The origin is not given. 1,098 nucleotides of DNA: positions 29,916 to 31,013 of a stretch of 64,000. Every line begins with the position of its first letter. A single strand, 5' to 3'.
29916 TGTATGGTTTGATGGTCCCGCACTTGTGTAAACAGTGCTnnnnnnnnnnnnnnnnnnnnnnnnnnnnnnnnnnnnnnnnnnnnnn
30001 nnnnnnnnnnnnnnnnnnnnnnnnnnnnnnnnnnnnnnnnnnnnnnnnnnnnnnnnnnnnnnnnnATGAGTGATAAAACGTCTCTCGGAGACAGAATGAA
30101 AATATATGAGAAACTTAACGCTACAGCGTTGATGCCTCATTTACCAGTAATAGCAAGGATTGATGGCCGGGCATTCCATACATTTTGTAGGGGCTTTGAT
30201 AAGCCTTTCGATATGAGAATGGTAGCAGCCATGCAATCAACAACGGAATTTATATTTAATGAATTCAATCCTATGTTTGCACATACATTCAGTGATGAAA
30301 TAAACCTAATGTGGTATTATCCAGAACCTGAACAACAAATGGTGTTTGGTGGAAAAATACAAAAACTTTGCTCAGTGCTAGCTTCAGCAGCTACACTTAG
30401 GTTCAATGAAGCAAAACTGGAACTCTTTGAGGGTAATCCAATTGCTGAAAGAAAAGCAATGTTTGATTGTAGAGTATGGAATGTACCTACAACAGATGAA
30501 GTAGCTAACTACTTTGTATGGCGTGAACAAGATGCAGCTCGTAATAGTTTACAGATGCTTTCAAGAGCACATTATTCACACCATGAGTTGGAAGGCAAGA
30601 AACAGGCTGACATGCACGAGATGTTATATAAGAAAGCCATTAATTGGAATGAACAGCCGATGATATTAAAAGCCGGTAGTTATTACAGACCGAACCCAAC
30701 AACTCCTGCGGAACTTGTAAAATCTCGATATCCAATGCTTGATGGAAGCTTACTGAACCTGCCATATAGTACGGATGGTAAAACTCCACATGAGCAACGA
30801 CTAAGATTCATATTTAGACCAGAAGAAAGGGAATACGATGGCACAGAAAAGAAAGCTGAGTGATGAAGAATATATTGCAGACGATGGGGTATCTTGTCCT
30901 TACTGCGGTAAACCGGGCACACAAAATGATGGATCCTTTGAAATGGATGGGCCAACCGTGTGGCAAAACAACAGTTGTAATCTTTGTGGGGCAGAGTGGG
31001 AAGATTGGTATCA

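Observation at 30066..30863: Thg1-like 3'-5' nucleotidyltransferase in a phage that also encodes tRNA-His with a templated G-1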

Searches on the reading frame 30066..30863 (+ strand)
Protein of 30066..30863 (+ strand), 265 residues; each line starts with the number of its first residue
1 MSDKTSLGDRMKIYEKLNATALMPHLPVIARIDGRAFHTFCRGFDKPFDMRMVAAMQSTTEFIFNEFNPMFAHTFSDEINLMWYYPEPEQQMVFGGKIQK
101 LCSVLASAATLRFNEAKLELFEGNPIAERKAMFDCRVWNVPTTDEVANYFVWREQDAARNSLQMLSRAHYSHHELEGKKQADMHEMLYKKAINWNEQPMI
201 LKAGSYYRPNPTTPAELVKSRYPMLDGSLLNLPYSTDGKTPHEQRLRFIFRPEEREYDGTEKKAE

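Call 3: search_protein_families(library=pfam, proteins=[window:30066-30863:+], max_evalue=1)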
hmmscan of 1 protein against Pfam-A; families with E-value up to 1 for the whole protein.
window:30066-30863:+ (265 aa): 2 families
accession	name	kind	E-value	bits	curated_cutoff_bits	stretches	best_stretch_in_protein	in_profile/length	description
PF04446.17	Thg1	-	2.9e-29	102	29.2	1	9-141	2-130/130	tRNAHis guanylyltransferase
PF14413.11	Thg1C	-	0.00051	20.7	26.3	1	146-208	3-76/116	Thg1 C terminal domain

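Call 4: search_protein_families(library=phrogs, proteins=[window:30066-30863:+], max_evalue=0.01)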
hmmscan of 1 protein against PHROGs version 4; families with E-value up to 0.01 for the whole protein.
window:30066-30863:+ (265 aa): 1 family
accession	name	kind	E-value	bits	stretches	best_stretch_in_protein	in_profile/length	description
phrog_4717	-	DNA, RNA and nucleotide metabolism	2.5e-76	257.7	1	4-223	2-220/250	tRNA-His guanylyltransferase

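Call 5: search_protein_families(library=ncbifam, proteins=[window:30066-30863:+], max_evalue=1)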
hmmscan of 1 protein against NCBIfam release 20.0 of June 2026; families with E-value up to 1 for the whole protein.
window:30066-30863:+ (265 aa): 0 families

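Call 6: search_solved_structures(query=window:30066-30863:+, max_evalue=1, show_alignments=3)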
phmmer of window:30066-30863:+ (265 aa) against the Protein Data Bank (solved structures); distinct sequences matched with E-value up to 1: 6.
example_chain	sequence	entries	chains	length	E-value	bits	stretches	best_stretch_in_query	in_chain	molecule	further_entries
4kgk_A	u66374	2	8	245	5.5e-40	140.7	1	6-204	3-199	Thg1-like uncharacterized protein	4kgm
5axk_A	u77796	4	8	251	2.8e-14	56.4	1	27-199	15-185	tRNA(His)-5'-guanylyltransferase (Thg1) like protein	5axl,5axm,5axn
3wbz_A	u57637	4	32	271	1.8e-12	50.5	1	9-205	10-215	Likely histidyl tRNA-specific guanylyltransferase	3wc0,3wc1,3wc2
3otb_A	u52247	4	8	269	6.6e-08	35.5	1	22-202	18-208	tRNA(His) guanylyltransferase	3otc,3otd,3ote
7cv1_A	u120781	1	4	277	7e-08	35.4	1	22-202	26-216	Probable tRNA(His) guanylyltransferase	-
5xox_A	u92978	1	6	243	5e-07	32.6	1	21-206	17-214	tRNA(His) guanylyltransferase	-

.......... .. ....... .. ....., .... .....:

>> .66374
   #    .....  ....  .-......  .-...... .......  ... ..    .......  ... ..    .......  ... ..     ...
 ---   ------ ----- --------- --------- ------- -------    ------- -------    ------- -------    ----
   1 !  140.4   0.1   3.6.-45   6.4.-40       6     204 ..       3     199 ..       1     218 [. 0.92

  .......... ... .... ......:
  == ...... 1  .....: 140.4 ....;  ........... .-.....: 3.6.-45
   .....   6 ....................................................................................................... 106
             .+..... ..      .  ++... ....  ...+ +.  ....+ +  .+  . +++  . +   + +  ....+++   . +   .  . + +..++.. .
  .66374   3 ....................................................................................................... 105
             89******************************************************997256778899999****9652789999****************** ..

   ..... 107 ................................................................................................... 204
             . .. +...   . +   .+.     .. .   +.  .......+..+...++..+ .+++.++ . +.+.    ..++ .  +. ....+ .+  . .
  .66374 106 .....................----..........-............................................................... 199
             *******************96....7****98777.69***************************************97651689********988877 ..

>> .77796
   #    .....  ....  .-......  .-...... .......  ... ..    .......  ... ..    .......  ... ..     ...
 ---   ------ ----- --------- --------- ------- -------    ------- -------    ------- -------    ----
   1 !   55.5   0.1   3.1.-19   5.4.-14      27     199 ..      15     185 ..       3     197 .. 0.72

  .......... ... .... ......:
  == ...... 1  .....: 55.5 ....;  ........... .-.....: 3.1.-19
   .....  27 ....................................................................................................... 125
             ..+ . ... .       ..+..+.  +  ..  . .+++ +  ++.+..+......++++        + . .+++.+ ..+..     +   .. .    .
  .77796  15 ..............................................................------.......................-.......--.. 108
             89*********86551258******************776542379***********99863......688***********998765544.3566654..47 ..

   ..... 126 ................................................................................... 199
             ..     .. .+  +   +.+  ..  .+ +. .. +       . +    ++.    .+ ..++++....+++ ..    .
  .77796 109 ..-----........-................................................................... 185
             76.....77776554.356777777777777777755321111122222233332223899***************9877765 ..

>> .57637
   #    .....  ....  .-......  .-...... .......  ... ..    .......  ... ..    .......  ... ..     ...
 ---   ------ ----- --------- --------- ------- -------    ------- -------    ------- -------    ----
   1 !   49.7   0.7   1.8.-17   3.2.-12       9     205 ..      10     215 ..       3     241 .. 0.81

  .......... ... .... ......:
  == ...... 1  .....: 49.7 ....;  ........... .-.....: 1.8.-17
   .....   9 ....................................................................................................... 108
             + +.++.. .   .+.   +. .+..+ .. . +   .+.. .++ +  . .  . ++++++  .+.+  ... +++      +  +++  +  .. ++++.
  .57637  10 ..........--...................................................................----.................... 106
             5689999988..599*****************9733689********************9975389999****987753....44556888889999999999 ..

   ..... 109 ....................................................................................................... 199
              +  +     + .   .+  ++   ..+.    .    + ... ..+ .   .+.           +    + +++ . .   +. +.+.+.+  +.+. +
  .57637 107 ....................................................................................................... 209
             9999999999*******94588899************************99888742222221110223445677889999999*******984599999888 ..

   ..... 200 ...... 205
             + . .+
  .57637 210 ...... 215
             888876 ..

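Call 8: search_dna_similar(query=window:30066-30863:+, collection=phages, mode=protein, max_rows=60, rows=spread)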
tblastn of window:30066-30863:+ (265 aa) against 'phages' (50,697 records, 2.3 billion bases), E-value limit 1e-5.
Records with a match: 162; places in all: 163; records where one place covers at least 80% of the query: 52.
Best place of each record, by identity: <60% 162.
By first word of the organism name: Bacillus 44; Prevotella 15; Caulobacter 13; Mycobacterium 11; Erwinia 7; Brevundimonas 7; Vibrio 6; Aeromonas 6; Burkholderia 5; uncultured 4; and 20 more.
By host as written in the record: - 17; Prevotella sp. 15; Bacillus cereus 14; Caulobacter vibrioides CB15 13; Mycobacterium smegmatis mc2 155 8; Brevundimonas pondensis LVF1 6; Bacillus sp. 5; Burkholderia cenocepacia 4; and 50 more.
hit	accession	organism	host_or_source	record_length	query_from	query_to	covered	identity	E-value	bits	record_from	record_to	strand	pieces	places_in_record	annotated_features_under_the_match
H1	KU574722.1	Pectobacterium phage vB_PcaM_CBB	Pectobacterium carotovorum subsp. ...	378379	7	254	94%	40.2%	2e-50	182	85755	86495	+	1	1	putative tRNA-His guanylyltransferase | hypothetical protein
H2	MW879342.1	Erwinia phage pEa_SNUABM_19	Erwinia amylovora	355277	7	208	76%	46.1%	1e-50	183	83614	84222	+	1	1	hypothetical protein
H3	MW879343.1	Erwinia phage pEa_SNUABM_44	Erwinia amylovora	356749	7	208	76%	46.1%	1e-50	183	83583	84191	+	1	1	hypothetical protein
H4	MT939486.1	Erwinia phage pEa_SNUABM_12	Erwinia amylovora SNUABM_01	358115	7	208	76%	46.1%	1e-50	183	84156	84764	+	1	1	putative tRNA-His-5-guanylyltransferase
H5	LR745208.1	uncultured phage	metagenomic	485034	1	213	80%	43.3%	2e-48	176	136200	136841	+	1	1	record has no annotation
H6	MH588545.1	Caulobacter phage CcrPW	Caulobacter vibrioides CB15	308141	1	208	78%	44.0%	4e-47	173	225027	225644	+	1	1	tRNAHis-5'-guanylyltransferase | hypothetical protein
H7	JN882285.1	Cronobacter phage vB_CsaM_GAP32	Cronobacter sakazakii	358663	7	208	76%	45.1%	5e-50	181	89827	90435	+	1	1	putative tRNA-His guanylyltransferase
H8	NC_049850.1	Burkholderia phage BcepSaruman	Burkholderia cenocepacia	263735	4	208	77%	44.3%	1e-45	169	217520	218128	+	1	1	tRNA-His guanylyltransferase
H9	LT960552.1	Yersinia phage fHe-Yen9-03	-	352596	7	208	76%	44.1%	2e-49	179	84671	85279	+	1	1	g145: tRNAHis-5'-guanylyltransferase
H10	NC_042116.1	Yersinia phage fHe-Yen9-04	-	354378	7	208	76%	44.1%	2e-49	179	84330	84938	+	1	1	g142: tRNA-His guanylyltransferase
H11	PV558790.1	Variovorax phage V45v66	Variovorax sp. SCN45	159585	6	237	88%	37.8%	2e-38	148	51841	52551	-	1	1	record has no annotation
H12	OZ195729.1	Vibrio phage D69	Seawater and oysters mix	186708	7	226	83%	39.6%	3e-46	171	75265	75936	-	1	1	tRNA-His guanylyltransferase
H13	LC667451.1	Burkholderia phage FLC9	Burkholderia glumae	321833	4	206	77%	42.2%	7e-47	172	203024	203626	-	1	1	hypothetical protein (x2)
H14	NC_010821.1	Pseudomonas phage 201phi2-1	Pseudomonas chlororaphis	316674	4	206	77%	42.0%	2e-45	168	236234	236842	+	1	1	tRNA-His guanylyltransferase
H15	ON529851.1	Brevundimonas phage vB_BpoS-Marchewka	Brevundimonas pondensis LVF1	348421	1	219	83%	38.8%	1e-40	154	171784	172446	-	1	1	tRNA-His guanylyltransferase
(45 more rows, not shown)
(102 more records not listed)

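Call 23: find_homologous_proteins(query=window:30066-30863:+, max_evalue=1e-10)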
Query window:30066-30863:+ (265 aa): 1165 proteins with E <= 1e-10 among 1525 candidates; the best 120 are listed.
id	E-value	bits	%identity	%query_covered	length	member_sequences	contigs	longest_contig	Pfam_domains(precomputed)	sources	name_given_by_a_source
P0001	1.7e-180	616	100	100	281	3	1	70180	PF04446.18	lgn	-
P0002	9.2e-62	227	51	78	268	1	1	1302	PF04446.18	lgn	-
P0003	1.2e-61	227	75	52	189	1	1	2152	PF18913.6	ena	-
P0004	3.3e-61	225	50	79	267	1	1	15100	PF04446.18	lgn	-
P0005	5.1e-60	221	49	78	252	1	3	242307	PF04446.18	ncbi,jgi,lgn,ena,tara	jgi:tRNA(His) 5'-end guanylyltransferase|tara:strand:+ start:1088 stop:1846 length:759 start_codon:y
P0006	9.4e-60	220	49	78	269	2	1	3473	PF04446.18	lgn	-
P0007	9.9e-60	220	50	78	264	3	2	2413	PF04446.18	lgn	-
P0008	2.9e-59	219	49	76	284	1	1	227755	PF04446.18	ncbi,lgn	-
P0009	3.7e-59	218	51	81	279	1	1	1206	PF04446.18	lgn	-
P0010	1.4e-58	216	46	83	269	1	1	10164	PF04446.18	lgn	-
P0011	2.5e-58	216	49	77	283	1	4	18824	PF04446.18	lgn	-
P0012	3.8e-58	215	48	78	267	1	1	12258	PF04446.18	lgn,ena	-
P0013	7.2e-58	214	51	75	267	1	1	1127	PF04446.18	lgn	-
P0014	1.0e-57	214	49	77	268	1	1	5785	PF04446.18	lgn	-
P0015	1.1e-57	214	47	77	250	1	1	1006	PF04446.18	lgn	-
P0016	1.6e-57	213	51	77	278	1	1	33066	PF04446.18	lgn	-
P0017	2.4e-57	212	50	78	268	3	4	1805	PF04446.18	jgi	jgi:tRNA(His) guanylyltransferase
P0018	2.6e-57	212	48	78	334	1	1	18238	PF04446.18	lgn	-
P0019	3.0e-57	212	44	88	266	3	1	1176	PF04446.18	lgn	-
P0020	5.0e-57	211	49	77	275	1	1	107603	PF04446.18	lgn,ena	-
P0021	5.2e-57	211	46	81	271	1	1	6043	PF04446.18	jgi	jgi:tRNA(His) guanylyltransferase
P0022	5.2e-57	211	49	78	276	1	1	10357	PF04446.18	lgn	-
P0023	5.9e-57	211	49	77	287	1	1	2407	PF04446.18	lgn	-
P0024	1.5e-56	210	50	78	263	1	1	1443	PF04446.18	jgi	-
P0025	2.6e-56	209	50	75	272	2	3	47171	PF04446.18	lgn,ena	-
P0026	4.6e-56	208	43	89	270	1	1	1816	PF04446.18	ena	-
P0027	6.8e-56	208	50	75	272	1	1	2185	PF04446.18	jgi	jgi:tRNA(His) guanylyltransferase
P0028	7.4e-56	208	49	80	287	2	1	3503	PF04446.18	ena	-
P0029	9.6e-56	207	48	80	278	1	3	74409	PF04446.18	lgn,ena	-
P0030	1.0e-55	207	46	80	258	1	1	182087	PF04446.18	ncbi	-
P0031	1.3e-55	207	48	80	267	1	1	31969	PF14413.12,PF04446.18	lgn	-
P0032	1.7e-55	206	45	81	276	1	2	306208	PF04446.18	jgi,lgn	jgi:tRNA(His) 5'-end guanylyltransferase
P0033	2.1e-55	206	47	78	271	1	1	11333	PF04446.18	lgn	-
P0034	2.3e-55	206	47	78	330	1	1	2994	PF04446.18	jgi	jgi:tRNA(His) guanylyltransferase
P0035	2.5e-55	206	45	82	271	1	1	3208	PF04446.18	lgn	-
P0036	2.7e-55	206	49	78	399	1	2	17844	PF14413.12,PF04446.18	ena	-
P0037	3.2e-55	205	47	77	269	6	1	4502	PF04446.18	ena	-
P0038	5.0e-55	205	49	79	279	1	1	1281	PF04446.18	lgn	-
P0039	7.2e-55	204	48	77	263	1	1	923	PF04446.18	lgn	-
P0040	7.4e-55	204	48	78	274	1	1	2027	PF04446.18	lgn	-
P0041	9.6e-55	204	47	78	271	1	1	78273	PF04446.18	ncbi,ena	-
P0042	1.1e-54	204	46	78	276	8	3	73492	PF04446.18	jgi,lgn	-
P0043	1.2e-54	204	48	77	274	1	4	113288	PF04446.18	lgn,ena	-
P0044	2.7e-54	202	46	82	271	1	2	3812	PF04446.18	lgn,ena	-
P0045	3.3e-54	202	48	77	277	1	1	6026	PF04446.18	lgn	-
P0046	3.7e-54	202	48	78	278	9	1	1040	PF14413.12,PF04446.18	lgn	-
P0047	3.7e-54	202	44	82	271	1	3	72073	PF14413.12,PF04446.18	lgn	-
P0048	4.3e-54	202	48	80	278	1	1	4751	PF04446.18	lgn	-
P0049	5.4e-54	201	46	78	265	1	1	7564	PF14413.12,PF04446.18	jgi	jgi:tRNA(His) 5'-end guanylyltransferase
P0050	5.4e-54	201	49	79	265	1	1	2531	PF04446.18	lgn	-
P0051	9.7e-54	201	49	78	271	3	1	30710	PF14413.12,PF04446.18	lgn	-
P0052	1.1e-53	200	48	83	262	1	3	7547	PF04446.18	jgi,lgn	-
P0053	1.2e-53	200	48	79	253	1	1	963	PF04446.18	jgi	-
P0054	1.2e-53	200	45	77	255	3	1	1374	PF04446.18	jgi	jgi:tRNA(His) 5'-end guanylyltransferase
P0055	1.2e-53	200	49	77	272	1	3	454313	PF04446.18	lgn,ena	-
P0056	1.5e-53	200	44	89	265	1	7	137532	PF04446.18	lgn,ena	-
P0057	1.8e-53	200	48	77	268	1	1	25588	PF04446.18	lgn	-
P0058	2.6e-53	199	48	77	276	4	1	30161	PF04446.18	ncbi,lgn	-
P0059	3.6e-53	199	46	77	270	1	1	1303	PF04446.18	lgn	-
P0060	4.5e-53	198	47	78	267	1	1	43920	PF14413.12,PF04446.18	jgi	jgi:tRNA(His) 5'-end guanylyltransferase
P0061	5.7e-53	198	48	78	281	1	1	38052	PF04446.18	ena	-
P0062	6.3e-53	198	47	77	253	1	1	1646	PF04446.18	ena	-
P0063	7.0e-53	198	46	77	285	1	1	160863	PF04446.18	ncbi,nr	ncbi:MAG: tRNA(His) guanylyltransferase Thg1 family protein [Patescibacteria group bacterium]|nr:tRN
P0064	7.5e-53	198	47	77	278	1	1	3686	PF04446.18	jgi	jgi:tRNA(His) guanylyltransferase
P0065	7.6e-53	198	47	76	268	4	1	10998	PF04446.18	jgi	jgi:tRNA(His) 5'-end guanylyltransferase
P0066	7.7e-53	198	46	78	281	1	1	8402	PF04446.18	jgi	-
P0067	8.1e-53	198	47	78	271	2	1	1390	PF04446.18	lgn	-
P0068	8.6e-53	197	46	77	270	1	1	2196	PF14413.12,PF04446.18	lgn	-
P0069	1.4e-52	197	49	75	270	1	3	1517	PF04446.18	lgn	-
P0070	1.4e-52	197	48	75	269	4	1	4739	PF04446.18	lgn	-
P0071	1.4e-52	197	49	78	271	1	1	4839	PF04446.18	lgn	-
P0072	1.6e-52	197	43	81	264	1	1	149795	PF04446.18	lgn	-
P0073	1.8e-52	196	47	76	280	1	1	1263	PF04446.18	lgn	-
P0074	2.0e-52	196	48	77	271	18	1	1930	PF14413.12,PF04446.18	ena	-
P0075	2.0e-52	196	47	76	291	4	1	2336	PF14413.12,PF04446.18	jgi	jgi:tRNA(His) 5'-end guanylyltransferase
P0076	3.5e-52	195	46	80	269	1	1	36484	PF04446.18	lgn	-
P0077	4.0e-52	195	47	78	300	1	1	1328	PF14413.12,PF04446.18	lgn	-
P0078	4.7e-52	195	45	78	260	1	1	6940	PF04446.18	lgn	-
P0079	4.7e-52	195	47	76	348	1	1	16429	PF04446.18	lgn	-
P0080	6.6e-52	195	48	78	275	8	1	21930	PF04446.18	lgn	-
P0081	8.8e-52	194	48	77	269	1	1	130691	PF04446.18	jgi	jgi:tRNA(His) 5'-end guanylyltransferase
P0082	8.8e-52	194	47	76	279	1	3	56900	PF04446.18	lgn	-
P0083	1.1e-51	194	47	78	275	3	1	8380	PF14413.12,PF04446.18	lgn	-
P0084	1.1e-51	194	46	77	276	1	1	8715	PF04446.18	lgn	-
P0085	1.1e-51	194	46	78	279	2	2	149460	PF04446.18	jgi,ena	-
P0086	1.2e-51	194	45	80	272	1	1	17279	PF04446.18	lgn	-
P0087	1.3e-51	194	47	78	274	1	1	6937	PF04446.18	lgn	-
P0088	1.4e-51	194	47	76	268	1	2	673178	PF14413.12,PF04446.18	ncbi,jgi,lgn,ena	jgi:tRNA(His) 5'-end guanylyltransferase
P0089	1.5e-51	193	46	76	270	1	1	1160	PF14413.12,PF04446.18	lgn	-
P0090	1.6e-51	193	49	76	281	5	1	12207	PF04446.18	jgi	jgi:tRNA(His) guanylyltransferase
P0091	1.8e-51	193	49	75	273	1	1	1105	PF04446.18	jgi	jgi:tRNA(His) guanylyltransferase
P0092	2.0e-51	193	48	71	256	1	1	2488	PF14413.12,PF04446.18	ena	-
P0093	2.6e-51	193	48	78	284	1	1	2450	PF04446.18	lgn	-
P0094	2.6e-51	193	48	77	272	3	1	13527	PF04446.18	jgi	jgi:tRNA(His) guanylyltransferase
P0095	4.4e-51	192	46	77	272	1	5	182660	PF04446.18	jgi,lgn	-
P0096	4.7e-51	192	48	73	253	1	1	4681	PF04446.18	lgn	-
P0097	5.3e-51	192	46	76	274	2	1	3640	PF14413.12,PF04446.18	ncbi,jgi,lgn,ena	jgi:tRNA(His) 5'-end guanylyltransferase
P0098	5.7e-51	191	48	75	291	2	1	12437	PF04446.18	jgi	jgi:tRNA(His) 5'-end guanylyltransferase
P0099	6.2e-51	191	46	78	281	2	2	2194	PF14413.12,PF04446.18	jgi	jgi:tRNA(His) 5'-end guanylyltransferase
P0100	6.2e-51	191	45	83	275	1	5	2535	PF04446.18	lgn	-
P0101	6.5e-51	191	43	78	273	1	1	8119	PF04446.18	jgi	jgi:tRNA(His) 5'-end guanylyltransferase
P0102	8.0e-51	191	47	78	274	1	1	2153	PF14413.12,PF04446.18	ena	-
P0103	8.0e-51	191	46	78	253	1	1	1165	PF04446.18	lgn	-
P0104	8.3e-51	191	47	77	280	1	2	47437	PF04446.18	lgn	-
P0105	9.5e-51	191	45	78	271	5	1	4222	PF04446.18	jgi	jgi:tRNA(His) 5'-end guanylyltransferase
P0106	1.0e-50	191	47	77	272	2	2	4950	PF04446.18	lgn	-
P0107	1.3e-50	190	48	77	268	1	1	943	PF14413.12,PF04446.18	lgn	-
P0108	1.4e-50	190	48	76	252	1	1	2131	PF04446.18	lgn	-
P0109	2.0e-50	190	45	78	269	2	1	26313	PF04446.18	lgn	-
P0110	2.5e-50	189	48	77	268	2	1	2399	PF04446.18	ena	-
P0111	3.2e-50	189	45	80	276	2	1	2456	PF14413.12,PF04446.18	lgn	-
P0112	3.2e-50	189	48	77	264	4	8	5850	PF04446.18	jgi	jgi:tRNA(His) guanylyltransferase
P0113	4.2e-50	189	49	74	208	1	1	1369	PF04446.18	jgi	-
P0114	4.6e-50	189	46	78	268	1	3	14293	PF04446.18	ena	-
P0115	4.8e-50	188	44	78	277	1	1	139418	PF04446.18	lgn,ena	-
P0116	4.9e-50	188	47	78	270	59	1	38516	PF14413.12,PF04446.18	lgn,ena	-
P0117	5.0e-50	188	45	76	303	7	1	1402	PF04446.18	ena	-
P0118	5.8e-50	188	46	77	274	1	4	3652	PF04446.18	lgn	-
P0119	6.4e-50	188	46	76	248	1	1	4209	PF04446.18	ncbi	-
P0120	7.0e-50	188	44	76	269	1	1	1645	PF14413.12,PF04446.18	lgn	-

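Call 24: find_related_loci(query=window:30066-30863:+, collection=viral_contigs, flank=10000)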
Query window:30066-30863:+ (265 aa) in viral_contigs; peptide patterns used: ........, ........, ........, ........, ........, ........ (x = any residue, [..] = any of these).
1 stretches matched a pattern; 1 encode a relative of the query (tblastn E <= 1e-3); 1 distinct loci.
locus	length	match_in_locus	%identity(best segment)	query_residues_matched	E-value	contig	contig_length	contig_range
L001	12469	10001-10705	31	1-208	5e-33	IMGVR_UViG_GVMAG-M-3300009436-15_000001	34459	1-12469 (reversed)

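Call 26: find_related_loci(query=A1, collection=viral_contigs, flank=10000)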
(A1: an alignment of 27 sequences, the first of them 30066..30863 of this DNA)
Query A1 (265 aa) in viral_contigs; peptide patterns used: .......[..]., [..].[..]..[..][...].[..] (x = any residue, [..] = any of these).
398 stretches matched a pattern; 362 encode a relative of the query (tblastn E <= 1e-3); the best 80 are kept; 80 distinct loci.
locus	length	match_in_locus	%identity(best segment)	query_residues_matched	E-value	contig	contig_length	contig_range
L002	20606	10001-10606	53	6-207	1e-65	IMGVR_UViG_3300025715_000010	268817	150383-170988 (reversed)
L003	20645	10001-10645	47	6-217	3e-63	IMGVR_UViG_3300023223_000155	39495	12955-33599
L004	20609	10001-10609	45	6-212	1e-62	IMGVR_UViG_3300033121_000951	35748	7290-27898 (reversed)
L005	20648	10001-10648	45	4-217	3e-60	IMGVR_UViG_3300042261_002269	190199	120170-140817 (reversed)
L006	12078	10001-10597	50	7-206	3e-59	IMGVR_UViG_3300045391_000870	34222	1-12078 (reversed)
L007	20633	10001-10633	46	6-212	4e-59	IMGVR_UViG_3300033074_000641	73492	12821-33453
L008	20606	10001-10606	46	6-208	1e-58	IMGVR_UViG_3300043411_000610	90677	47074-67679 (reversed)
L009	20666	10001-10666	46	6-208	8e-59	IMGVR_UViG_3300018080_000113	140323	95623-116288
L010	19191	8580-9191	48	4-208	1e-58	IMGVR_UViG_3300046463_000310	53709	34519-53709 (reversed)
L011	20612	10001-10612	48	4-208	1e-58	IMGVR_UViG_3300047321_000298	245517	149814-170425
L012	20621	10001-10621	46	6-213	1e-57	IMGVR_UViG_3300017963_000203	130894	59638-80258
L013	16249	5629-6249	47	1-208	2e-57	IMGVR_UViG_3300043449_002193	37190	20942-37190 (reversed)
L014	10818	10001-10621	46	6-213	8e-58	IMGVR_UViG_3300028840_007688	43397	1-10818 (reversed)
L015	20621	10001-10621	47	4-212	2e-57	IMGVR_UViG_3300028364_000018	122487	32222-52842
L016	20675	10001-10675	42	4-233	2e-57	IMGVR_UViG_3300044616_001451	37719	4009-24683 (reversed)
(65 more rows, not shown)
